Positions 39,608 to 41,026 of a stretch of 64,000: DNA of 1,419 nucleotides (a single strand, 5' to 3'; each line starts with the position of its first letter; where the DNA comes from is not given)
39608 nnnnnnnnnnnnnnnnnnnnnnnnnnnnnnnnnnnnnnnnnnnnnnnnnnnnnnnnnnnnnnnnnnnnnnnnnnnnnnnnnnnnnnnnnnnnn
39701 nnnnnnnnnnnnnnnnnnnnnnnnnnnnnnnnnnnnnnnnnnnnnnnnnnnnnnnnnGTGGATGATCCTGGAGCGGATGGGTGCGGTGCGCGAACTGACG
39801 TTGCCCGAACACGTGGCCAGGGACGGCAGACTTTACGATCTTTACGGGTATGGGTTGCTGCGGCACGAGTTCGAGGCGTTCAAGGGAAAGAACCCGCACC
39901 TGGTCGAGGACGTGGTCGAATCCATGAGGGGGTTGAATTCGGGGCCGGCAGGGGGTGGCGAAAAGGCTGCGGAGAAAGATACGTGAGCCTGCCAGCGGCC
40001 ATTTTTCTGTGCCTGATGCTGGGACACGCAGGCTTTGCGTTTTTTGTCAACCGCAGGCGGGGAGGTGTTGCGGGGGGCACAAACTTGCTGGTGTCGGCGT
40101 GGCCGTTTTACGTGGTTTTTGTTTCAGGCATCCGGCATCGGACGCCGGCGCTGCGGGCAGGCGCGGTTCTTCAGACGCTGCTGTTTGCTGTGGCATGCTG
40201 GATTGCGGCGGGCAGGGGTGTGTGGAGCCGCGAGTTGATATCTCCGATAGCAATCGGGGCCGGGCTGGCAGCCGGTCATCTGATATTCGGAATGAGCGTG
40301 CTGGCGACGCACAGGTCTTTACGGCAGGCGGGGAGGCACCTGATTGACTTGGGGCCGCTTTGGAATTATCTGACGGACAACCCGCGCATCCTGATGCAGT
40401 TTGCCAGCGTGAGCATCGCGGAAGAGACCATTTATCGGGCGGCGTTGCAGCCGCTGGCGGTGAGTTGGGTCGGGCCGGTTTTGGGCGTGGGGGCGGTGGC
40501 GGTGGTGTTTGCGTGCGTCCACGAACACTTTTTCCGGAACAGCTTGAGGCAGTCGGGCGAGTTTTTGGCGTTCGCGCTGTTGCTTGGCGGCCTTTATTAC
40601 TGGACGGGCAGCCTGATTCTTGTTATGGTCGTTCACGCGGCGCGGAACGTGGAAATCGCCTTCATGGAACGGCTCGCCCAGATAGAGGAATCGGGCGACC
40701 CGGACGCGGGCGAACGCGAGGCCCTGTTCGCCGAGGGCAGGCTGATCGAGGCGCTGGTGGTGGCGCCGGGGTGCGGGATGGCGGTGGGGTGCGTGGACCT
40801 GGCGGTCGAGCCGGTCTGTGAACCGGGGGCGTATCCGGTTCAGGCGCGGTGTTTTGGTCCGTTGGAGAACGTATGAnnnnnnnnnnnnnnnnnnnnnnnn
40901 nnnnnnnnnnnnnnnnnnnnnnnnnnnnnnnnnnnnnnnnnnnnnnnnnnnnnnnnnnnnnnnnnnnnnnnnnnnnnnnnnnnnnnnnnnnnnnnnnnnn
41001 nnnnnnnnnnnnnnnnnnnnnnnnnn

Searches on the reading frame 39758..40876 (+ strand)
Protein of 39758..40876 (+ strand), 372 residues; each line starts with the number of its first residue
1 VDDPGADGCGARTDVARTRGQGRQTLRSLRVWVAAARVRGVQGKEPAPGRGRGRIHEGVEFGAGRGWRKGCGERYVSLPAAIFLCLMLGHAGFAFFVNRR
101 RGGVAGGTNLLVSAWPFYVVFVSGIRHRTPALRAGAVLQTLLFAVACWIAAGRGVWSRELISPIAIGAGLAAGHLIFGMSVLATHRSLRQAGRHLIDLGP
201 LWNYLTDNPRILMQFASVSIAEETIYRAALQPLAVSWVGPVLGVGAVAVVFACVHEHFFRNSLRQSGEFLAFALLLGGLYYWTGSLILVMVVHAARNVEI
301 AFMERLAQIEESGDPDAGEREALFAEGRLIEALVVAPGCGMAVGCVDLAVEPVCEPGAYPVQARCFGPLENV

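Call 3: search_protein_families(library=pfam, proteins=[window:39758-40876:+], max_evalue=0.1)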
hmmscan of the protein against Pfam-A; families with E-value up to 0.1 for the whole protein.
window:39758-40876:+ (372 aa): 2 families
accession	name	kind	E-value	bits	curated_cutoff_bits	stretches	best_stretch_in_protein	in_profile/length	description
PF02517.21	Rce1-like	-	3.1e-11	43.9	22.4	1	211-297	8-91/93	Type II CAAX prenyl endopeptidase Rce1-like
PF10954.13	DUF2755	-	0.018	15.6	25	1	266-317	20-65/100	Protein of unknown function (DUF2755)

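Call 4: search_protein_families(library=ncbifam, proteins=[window:39758-40876:+], max_evalue=0.1)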
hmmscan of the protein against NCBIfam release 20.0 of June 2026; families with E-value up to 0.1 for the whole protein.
window:39758-40876:+ (372 aa): 3 families
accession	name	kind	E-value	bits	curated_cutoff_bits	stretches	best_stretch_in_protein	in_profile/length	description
NF040589.1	CPBP_Synerg_MrtS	equivalog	1.7e-05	25.1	130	1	216-298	81-161/170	Synerg-CTERM system glutamic-type intramembrane protease MrtS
NF041647.1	ABC_perm_CPBP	equivalog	0.0001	21.2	435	1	174-302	505-632/636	ABC transporter permease subunit/CPBP intramembrane protease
NF040914.1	Mrt_core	domain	0.022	14.8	100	1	211-304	4-105/108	myxosortase family intramembrane protease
